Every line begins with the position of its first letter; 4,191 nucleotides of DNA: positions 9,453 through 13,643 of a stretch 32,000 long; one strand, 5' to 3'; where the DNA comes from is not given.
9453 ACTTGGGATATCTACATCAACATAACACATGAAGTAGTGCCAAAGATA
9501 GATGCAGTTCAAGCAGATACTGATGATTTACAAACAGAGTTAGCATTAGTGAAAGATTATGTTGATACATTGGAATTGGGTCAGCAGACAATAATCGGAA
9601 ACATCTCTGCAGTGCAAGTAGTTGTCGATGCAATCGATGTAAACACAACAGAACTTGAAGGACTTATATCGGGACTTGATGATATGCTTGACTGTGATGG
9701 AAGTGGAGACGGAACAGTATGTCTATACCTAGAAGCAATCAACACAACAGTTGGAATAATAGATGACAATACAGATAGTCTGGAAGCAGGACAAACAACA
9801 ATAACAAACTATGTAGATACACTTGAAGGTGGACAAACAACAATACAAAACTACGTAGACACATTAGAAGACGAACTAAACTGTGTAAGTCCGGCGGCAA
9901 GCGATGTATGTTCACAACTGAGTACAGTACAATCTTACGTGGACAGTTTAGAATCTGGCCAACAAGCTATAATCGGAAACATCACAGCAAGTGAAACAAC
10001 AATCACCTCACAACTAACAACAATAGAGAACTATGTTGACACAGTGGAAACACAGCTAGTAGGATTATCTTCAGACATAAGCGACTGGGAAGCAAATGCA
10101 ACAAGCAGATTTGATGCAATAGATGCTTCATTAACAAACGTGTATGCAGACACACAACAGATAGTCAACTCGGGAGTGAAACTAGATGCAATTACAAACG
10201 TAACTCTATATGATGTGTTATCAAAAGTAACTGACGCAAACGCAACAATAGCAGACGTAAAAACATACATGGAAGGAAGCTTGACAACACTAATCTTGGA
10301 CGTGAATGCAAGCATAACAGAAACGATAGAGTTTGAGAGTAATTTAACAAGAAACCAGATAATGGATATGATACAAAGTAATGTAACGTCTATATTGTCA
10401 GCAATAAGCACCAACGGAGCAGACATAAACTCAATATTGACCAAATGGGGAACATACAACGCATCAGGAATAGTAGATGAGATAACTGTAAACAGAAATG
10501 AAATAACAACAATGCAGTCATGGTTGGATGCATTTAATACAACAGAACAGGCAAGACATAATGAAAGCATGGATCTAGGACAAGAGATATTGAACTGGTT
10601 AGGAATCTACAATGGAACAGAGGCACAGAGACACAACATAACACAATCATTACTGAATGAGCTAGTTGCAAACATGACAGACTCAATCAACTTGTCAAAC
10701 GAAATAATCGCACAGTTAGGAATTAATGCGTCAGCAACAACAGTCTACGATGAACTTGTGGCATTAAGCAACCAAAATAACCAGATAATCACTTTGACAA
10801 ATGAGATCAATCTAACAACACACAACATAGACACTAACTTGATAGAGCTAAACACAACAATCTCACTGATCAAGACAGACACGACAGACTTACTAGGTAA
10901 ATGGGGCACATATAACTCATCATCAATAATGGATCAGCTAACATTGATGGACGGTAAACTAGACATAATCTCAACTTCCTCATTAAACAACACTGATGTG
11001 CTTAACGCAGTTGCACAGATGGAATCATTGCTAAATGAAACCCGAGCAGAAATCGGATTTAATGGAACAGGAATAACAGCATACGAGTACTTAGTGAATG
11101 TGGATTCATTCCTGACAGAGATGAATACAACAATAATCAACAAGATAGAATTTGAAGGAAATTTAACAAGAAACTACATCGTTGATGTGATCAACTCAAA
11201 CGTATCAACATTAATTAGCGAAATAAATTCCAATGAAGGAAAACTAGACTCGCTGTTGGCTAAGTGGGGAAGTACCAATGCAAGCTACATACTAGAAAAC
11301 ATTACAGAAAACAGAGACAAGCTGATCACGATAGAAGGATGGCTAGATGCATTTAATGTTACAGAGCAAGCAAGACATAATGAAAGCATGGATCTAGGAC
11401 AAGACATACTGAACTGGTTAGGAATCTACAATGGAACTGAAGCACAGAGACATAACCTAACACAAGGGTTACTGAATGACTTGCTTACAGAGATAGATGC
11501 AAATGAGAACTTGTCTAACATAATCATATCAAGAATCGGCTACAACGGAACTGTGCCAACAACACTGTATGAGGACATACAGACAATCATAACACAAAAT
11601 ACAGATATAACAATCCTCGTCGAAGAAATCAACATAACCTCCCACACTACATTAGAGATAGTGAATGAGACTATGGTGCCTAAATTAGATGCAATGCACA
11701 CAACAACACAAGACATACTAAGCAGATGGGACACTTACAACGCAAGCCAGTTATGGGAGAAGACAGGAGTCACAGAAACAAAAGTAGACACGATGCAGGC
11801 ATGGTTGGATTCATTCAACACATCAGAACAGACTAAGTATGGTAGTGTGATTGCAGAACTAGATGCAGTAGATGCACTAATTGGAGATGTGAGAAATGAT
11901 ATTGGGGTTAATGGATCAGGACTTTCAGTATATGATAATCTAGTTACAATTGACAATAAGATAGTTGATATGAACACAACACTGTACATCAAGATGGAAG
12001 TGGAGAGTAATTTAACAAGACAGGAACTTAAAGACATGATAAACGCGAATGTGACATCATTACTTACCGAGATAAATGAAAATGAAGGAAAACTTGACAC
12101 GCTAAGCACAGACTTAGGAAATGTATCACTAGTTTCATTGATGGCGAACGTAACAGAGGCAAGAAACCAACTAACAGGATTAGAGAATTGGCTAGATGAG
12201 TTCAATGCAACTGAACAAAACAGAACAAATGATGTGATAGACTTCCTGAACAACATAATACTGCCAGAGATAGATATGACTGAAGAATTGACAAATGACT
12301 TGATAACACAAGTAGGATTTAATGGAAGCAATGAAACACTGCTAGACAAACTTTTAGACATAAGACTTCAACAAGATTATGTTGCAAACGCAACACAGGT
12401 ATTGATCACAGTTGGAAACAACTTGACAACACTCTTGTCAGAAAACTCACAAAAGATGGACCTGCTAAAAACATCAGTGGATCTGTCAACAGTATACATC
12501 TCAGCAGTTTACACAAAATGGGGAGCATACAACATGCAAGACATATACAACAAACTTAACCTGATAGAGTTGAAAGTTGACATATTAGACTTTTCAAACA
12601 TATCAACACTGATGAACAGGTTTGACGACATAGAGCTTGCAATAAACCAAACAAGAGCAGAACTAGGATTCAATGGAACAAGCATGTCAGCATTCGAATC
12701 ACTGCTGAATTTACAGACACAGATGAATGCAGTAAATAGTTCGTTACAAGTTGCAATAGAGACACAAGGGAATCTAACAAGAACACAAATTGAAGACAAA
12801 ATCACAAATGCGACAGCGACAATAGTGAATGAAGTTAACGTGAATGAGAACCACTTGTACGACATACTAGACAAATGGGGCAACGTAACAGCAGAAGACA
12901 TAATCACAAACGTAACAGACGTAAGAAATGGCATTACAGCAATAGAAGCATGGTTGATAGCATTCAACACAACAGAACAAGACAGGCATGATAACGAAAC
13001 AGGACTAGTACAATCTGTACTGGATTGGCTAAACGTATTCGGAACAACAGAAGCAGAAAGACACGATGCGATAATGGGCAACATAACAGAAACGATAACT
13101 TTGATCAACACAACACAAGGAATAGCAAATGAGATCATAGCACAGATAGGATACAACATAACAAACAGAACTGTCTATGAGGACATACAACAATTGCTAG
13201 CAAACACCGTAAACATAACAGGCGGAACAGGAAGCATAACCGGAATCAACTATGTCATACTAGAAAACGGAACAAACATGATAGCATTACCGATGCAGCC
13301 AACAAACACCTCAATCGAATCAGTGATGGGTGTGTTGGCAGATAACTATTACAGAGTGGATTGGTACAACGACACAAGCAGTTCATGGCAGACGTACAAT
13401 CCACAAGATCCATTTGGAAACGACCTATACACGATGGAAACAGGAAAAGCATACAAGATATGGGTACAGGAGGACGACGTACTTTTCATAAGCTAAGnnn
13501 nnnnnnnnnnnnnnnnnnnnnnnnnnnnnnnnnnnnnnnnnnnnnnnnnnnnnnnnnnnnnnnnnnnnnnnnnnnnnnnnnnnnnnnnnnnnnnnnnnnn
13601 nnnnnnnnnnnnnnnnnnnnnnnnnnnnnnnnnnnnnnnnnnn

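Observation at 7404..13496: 2030-aa protein with heptad-like spacing, saturated with N-glycosylation sequons and built from two families of very long repeats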

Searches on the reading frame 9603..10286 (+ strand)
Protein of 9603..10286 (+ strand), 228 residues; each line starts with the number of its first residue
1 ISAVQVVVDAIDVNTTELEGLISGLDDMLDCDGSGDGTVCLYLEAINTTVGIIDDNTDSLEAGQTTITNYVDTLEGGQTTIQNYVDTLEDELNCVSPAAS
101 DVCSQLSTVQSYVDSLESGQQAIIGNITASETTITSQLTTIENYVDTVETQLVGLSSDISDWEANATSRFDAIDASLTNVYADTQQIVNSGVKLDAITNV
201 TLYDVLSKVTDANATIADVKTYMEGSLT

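Call 54: search_protein_families(library=pfam, proteins=[window:9603-10286:+], max_evalue=1)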
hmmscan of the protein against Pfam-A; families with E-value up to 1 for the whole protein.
window:9603-10286:+ (228 aa): 22 families
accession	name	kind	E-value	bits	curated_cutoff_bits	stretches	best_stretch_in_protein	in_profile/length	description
PF04513.17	Baculo_PEP_C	-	6.3e-07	30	38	2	126-219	24-111/140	Baculovirus polyhedron envelope protein, PEP, C terminus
PF07889.17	DUF1664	-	7.2e-05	23.3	34.6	2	52-119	49-116/124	Protein of unknown function (DUF1664)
PF23991.1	DUF7310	-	0.00018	22.4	40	0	97-127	30-60/83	Coiled-coil region of unknown function (DUF7310)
PF13012.11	MitMem_reg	-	0.0012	19.1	26.6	1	83-143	18-78/113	Maintenance of mitochondrial structure and function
PF05531.17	NPV_P10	-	0.0042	18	29.8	1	100-151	14-64/75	Nucleopolyhedrovirus P10 protein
PF08702.15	Fib_alpha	-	0.0053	17.4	29.9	1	72-161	24-113/143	Fibrinogen alpha/beta chain family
PF20667.3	Sec10_N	-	0.0054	17.3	27.4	0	70-111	43-84/118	Exocyst complex component Sec10, N-terminal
PF01601.21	CoV_S2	-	0.007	15.5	40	1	65-220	159-307/521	Coronavirus spike glycoprotein S2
PF25195.1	DPC2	-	0.012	16.4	70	2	42-122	22-102/105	Diatom pyrenoid component 2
PF09763.15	Sec3_CC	-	0.012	15.9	27.1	0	58-121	10-73/133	Exocyst complex component Sec3, coiled-coil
PF10779.14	XhlA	-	0.014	16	34.7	0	80-128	8-56/67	Haemolysin XhlA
PF02520.22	ANIS5_cation-bd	-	0.014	15.9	29.3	0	52-114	9-70/109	SXP/RAL-2 family protein Ani s 5-like, metal-binding domain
PF04740.18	LXG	-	0.015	15.6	26.5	1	46-223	12-193/202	LXG domain of WXG superfamily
PF04108.17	ATG17_like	-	0.024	14.6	43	1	99-207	5-110/355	Autophagy protein ATG17-like domain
PF06013.18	WXG100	-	0.041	14.6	27.3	0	123-158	12-47/86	Proteins of 100 residues with WXG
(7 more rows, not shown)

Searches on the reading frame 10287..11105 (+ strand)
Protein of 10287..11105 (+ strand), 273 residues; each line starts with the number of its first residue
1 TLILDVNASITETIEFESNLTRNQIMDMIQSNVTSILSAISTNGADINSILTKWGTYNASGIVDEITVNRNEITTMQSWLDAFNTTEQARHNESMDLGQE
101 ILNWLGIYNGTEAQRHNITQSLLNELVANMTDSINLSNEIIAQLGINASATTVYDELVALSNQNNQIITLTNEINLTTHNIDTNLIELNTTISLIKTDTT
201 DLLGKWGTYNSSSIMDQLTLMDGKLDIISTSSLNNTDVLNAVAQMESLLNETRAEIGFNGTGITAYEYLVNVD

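Call 54: search_protein_families(library=pfam, proteins=[window:10287-11105:+], max_evalue=1)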
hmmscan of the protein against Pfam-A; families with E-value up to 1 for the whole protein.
window:10287-11105:+ (273 aa): 4 families
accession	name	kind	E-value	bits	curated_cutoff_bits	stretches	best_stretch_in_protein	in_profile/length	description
PF00328.27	His_Phos_2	-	0.0047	16.8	23.6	1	71-184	215-314/354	Histidine phosphatase superfamily (branch 2)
PF13159.12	DUF3994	-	0.043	14.2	25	1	186-221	20-55/123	Domain of unknown function (DUF3994)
PF09177.16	STX6_10_61_N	-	0.15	13.1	29.4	1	138-199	8-71/99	Syntaxin 6/10/61, N-terminal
PF13582.12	Reprolysin_3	-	0.7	10.9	22.4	0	10-76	29-96/123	Metallo-peptidase family M12B Reprolysin-like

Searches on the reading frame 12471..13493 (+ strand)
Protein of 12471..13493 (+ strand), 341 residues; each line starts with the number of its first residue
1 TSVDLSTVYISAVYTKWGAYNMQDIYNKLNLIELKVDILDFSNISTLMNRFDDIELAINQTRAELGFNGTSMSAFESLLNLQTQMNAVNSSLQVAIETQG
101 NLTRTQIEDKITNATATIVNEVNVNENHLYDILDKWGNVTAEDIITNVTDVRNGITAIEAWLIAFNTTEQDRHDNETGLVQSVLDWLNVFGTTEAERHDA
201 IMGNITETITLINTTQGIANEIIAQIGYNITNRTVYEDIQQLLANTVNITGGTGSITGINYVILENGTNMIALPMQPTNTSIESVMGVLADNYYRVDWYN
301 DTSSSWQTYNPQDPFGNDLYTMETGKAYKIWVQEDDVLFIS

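Call 48: predict_structure(alignment_id=A4)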
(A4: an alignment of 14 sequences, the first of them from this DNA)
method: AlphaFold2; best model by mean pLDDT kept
length: 341 residues; sequences in the alignment: 14
mean_pLDDT: 53.2   pTM: 0.21
mean pLDDT of the five models: 53.2, 50.5, 44.4, 40.8, 37.8
residues with pLDDT >= 90: 0; 70-90: 6; 50-70: 236; < 50: 99
segments of 3 or more residues with pLDDT < 50: 1-6, 39-41, 65-67, 74-77, 219-277, 335-341
pLDDT, mean of each block of 10 residues (from residue 1): 46 51 61 55 54 62 50 52 60 59 64 68 67 56 55 52 57 58 53 56 61 55 41 41 36 30 36 42 58 61 64 55 54 41 30
secondary structure, 60 per line:
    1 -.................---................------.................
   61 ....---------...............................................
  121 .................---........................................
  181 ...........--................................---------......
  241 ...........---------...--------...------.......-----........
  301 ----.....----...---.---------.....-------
elements in order: H2-18 H22-37 H44-64 H74-137 H141-191 H194-225 H235-251 E261-263 E272-274 H282-287 E293-300 E305-309 E330-334

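Call 53: search_solved_structures(query=A4, max_evalue=1)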
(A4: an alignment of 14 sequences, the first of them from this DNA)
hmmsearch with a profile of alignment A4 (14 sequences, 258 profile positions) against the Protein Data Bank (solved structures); distinct sequences matched with E-value up to 1: 1.
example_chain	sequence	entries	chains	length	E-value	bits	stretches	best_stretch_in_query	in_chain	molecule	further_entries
2vqc_A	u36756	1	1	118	0.092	15.1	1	130-212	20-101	HYPOTHETICAL 13.2 KDA PROTEIN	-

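Call 84: find_homologous_proteins(query=A4, max_evalue=0.001)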
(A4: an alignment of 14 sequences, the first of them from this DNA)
Query A4 (14 sequences) (341 aa, profile of the alignment): 2 proteins with E <= 0.001 among 8000 candidates.
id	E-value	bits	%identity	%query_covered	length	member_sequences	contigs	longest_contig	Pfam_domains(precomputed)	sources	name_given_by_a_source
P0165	1.5e-69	252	61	91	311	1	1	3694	-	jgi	jgi:hypothetical protein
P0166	1.2e-9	56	24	23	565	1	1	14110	-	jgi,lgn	-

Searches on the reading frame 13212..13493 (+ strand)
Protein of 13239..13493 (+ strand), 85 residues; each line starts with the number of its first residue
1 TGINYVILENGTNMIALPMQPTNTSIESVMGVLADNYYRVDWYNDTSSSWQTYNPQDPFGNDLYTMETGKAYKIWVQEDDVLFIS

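Call 54: search_protein_families(library=pfam, proteins=[window:13239-13493:+], max_evalue=1)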
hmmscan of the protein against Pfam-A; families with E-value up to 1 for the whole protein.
window:13239-13493:+ (85 aa): 0 families

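Call 68: find_homologous_proteins(query=A6, max_evalue=0.01)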
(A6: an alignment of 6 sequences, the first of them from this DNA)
Query A6 (6 sequences) (94 aa, profile of the alignment): 5 proteins with E <= 0.01 among 904 candidates.
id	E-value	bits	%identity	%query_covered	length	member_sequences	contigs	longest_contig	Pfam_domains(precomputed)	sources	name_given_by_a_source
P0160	9.3e-35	136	64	100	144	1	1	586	-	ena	-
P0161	2.0e-33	132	51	100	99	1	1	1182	-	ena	-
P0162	9.8e-30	120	57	99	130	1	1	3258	-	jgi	-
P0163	1.9e-18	84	47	56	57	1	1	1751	-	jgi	jgi:hypothetical protein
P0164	1.2e-16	78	43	60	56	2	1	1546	-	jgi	-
